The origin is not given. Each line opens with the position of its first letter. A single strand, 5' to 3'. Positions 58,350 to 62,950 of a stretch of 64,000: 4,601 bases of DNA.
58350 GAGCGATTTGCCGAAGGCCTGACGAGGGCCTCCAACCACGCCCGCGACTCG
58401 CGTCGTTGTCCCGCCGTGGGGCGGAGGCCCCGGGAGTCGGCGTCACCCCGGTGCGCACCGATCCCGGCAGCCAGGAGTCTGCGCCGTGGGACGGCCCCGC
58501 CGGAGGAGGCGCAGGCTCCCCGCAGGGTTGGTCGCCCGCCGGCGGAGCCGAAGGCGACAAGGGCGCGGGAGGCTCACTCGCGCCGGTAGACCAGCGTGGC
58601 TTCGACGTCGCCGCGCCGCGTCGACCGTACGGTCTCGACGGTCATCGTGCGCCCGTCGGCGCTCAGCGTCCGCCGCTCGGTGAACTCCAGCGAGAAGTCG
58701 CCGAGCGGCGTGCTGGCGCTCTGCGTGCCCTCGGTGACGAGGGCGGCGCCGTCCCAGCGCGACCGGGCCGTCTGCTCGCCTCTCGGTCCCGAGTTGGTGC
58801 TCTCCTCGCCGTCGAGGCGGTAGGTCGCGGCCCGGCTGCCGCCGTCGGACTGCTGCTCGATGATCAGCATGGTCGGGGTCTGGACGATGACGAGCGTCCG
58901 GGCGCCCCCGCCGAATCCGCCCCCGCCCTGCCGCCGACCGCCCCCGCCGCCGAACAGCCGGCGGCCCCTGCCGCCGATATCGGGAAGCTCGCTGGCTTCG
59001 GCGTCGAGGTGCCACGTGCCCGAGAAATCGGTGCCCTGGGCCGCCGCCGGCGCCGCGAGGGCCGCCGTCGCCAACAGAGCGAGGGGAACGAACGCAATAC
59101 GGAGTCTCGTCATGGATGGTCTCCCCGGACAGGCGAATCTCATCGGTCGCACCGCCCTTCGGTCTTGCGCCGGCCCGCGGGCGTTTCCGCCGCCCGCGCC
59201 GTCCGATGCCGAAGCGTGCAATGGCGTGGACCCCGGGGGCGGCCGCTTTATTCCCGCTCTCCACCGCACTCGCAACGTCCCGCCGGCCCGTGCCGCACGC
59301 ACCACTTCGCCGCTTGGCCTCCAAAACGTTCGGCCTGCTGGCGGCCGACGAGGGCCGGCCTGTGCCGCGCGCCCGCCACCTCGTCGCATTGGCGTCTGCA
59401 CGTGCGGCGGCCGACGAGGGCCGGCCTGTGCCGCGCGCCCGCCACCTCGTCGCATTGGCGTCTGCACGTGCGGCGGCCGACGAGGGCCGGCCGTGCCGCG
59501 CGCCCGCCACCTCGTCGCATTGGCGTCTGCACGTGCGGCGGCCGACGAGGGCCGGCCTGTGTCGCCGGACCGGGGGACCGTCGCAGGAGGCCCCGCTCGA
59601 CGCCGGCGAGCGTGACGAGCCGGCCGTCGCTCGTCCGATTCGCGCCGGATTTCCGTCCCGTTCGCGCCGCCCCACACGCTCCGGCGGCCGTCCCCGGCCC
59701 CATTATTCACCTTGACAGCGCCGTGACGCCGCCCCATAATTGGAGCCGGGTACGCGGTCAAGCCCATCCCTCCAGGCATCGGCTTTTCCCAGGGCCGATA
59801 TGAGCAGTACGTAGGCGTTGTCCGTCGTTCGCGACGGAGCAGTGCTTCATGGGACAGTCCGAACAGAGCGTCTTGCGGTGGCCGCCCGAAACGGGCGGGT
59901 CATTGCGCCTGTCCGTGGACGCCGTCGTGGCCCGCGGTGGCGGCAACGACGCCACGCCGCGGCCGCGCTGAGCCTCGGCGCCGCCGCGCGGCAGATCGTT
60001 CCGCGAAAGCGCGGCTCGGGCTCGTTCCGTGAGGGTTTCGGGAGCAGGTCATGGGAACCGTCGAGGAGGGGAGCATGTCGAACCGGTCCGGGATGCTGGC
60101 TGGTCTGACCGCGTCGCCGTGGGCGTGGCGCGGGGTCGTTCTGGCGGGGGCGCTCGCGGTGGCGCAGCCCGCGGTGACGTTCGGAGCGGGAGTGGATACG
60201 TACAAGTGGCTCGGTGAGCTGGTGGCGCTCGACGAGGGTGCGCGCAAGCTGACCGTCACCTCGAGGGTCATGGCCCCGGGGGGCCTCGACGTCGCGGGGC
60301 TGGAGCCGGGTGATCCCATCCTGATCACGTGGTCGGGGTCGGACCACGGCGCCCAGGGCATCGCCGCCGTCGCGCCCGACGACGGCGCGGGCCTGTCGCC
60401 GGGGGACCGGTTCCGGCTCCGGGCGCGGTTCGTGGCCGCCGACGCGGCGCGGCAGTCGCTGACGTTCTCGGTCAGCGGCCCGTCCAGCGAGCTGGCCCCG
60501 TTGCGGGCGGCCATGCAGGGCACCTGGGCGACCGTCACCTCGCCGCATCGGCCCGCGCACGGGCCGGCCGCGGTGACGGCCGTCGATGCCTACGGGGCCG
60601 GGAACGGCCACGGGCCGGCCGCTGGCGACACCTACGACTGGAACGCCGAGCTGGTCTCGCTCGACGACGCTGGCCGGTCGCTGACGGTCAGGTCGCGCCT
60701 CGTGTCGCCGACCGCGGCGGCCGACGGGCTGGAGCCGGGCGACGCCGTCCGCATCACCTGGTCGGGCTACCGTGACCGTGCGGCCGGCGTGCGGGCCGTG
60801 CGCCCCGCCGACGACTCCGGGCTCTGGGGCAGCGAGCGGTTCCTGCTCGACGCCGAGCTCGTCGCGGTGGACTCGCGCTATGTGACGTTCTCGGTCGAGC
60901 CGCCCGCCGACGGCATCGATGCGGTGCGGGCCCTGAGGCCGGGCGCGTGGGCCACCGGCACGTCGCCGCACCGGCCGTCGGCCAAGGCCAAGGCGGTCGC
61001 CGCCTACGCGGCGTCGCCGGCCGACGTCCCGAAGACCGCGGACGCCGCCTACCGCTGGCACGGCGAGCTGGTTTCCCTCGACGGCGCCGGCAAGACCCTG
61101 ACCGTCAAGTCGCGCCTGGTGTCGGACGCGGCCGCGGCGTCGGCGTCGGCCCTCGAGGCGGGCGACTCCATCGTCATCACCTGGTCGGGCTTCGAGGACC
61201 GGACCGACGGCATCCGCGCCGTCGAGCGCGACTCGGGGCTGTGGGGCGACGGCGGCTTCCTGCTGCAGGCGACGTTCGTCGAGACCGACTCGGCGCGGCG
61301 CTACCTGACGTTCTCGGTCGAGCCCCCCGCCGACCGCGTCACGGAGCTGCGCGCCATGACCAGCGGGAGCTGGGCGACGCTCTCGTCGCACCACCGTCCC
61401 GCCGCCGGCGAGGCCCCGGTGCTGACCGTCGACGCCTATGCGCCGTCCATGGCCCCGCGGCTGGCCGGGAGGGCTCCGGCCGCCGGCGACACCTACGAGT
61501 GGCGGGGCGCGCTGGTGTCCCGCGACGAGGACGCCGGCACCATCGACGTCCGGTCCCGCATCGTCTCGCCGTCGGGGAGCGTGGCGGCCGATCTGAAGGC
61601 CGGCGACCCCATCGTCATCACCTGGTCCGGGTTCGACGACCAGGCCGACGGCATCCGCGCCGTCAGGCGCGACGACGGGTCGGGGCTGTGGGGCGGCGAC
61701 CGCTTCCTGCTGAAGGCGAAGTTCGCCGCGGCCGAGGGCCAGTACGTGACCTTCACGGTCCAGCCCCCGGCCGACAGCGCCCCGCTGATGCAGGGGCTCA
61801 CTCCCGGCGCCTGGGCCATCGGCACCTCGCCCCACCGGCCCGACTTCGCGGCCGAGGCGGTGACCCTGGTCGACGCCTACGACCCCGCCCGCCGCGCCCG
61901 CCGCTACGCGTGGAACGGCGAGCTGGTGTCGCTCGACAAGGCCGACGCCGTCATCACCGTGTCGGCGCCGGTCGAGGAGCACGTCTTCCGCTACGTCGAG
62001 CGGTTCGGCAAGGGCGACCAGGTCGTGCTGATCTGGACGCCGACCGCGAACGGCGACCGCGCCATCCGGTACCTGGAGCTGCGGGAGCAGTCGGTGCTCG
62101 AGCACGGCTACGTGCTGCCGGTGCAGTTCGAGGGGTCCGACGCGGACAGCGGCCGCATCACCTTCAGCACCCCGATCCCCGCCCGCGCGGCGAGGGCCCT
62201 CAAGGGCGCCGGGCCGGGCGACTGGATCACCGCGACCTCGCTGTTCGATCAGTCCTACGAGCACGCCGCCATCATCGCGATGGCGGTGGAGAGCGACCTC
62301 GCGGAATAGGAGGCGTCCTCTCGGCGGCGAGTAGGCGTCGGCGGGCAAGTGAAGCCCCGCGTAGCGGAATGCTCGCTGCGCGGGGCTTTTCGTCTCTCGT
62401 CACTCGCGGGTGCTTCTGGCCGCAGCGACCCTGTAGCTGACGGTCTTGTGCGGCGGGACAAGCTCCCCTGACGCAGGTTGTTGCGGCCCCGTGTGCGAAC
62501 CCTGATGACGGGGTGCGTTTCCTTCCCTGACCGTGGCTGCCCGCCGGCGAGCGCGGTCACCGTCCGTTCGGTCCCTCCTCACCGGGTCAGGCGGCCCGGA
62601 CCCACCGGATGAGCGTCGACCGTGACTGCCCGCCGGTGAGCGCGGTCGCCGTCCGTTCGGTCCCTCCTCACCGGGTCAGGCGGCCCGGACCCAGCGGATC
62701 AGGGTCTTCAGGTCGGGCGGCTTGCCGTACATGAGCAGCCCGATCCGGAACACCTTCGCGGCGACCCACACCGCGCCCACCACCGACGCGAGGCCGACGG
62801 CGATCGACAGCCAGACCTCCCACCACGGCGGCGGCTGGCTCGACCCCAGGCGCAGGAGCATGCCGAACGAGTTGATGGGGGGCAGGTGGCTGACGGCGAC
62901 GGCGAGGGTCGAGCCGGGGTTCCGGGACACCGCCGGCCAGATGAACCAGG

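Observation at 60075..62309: Secreted protein built from five tandem copies of an unrecognised ~140-aa module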

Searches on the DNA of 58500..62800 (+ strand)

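Call 13: search_rna_families(source=window, start=58500, end=62800, threshold=evalue, max_evalue=1)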
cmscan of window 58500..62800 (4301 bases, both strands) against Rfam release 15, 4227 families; matches with E-value up to 1: 2.
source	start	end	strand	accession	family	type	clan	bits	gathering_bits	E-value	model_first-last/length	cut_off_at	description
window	62348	62392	+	RF01791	F6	Gene; sRNA;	-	29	46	0.03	1-57/57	no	F6 TB sRNA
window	62348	62392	-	RF01791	F6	Gene; sRNA;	-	24.8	46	0.31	1-57/57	no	F6 TB sRNA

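Call 69: search_with_rna_model(model_id=R1, sources=[L001, L005, L008, L009, L012, L015, L016, L018, L020, L023, L034, L045, L042, L053, L058, L056, L047, L054, L057, L061, L037, L033], max_evalue=0.5, make_alignment=true)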
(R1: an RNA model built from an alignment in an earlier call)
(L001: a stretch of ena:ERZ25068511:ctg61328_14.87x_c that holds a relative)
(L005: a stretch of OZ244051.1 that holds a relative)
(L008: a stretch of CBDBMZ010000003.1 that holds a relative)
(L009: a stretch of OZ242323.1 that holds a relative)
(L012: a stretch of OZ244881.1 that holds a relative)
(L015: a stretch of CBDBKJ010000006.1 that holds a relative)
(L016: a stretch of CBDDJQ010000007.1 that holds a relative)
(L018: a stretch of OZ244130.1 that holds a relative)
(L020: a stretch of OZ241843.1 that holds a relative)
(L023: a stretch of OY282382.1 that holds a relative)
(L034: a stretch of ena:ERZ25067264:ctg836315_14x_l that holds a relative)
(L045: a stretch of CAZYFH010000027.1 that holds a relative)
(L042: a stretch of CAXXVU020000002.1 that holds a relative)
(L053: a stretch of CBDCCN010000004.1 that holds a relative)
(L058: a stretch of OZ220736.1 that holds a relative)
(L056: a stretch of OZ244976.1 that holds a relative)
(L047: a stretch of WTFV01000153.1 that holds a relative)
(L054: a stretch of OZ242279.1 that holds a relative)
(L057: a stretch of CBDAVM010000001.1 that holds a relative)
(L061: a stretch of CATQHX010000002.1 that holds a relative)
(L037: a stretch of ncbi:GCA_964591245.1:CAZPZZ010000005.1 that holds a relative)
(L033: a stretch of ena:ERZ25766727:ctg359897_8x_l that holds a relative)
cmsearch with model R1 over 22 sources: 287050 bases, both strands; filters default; matches with E-value up to 0.5: 22.
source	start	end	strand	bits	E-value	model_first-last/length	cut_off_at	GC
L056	7718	7794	-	106.3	1.9e-22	1-77/77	no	0.65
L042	5841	5917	-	105.6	2.8e-22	1-77/77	no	0.66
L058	2677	2753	+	103.7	7.8e-22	1-77/77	no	0.68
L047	100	177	+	102.6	1.4e-21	1-77/77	no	0.69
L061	1109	1186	-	102.3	1.6e-21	1-77/77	no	0.63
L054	3442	3519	-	102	1.9e-21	1-77/77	no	0.62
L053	5837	5913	-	101.6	2.4e-21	1-77/77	no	0.68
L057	3232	3309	+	100.8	3.8e-21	1-77/77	no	0.67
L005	7674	7745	+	26.1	0.0011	1-77/77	no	0.64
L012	7668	7739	+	23.9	0.0035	1-77/77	no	0.65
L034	3747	3820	+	23.2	0.0052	1-77/77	no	0.62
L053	741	865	+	21.1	0.016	1-77/77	no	0.69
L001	7700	7763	+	19.6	0.035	1-77/77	no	0.59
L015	7663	7740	+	19.6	0.036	1-77/77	no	0.6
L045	4467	4537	-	19.2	0.044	1-77/77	no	0.61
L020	7683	7761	+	18.7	0.059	1-77/77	no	0.63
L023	7678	7754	+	18.4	0.068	1-77/77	no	0.6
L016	7673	7750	+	18.2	0.075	1-77/77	no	0.58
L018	7660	7738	+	16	0.25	1-77/77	no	0.62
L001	7497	7564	-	15.6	0.31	1-77/77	no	0.6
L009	7663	7734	+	14.9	0.45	1-77/77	no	0.61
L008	7666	7738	+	14.8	0.46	1-77/77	no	0.6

Alignment A6: 22 matches aligned to the model, 172 columns, each read 5' to 3' on its own strand. Consensus structure (alignment columns), stored with it:
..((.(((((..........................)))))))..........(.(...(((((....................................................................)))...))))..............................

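Call 79: search_rna_families(sources=[L042, L034, L045], threshold=evalue, max_evalue=1)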
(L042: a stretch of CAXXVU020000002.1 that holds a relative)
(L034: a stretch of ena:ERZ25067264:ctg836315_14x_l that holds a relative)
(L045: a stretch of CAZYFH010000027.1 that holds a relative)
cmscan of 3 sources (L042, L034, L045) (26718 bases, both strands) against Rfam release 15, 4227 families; matches with E-value up to 1: 0.
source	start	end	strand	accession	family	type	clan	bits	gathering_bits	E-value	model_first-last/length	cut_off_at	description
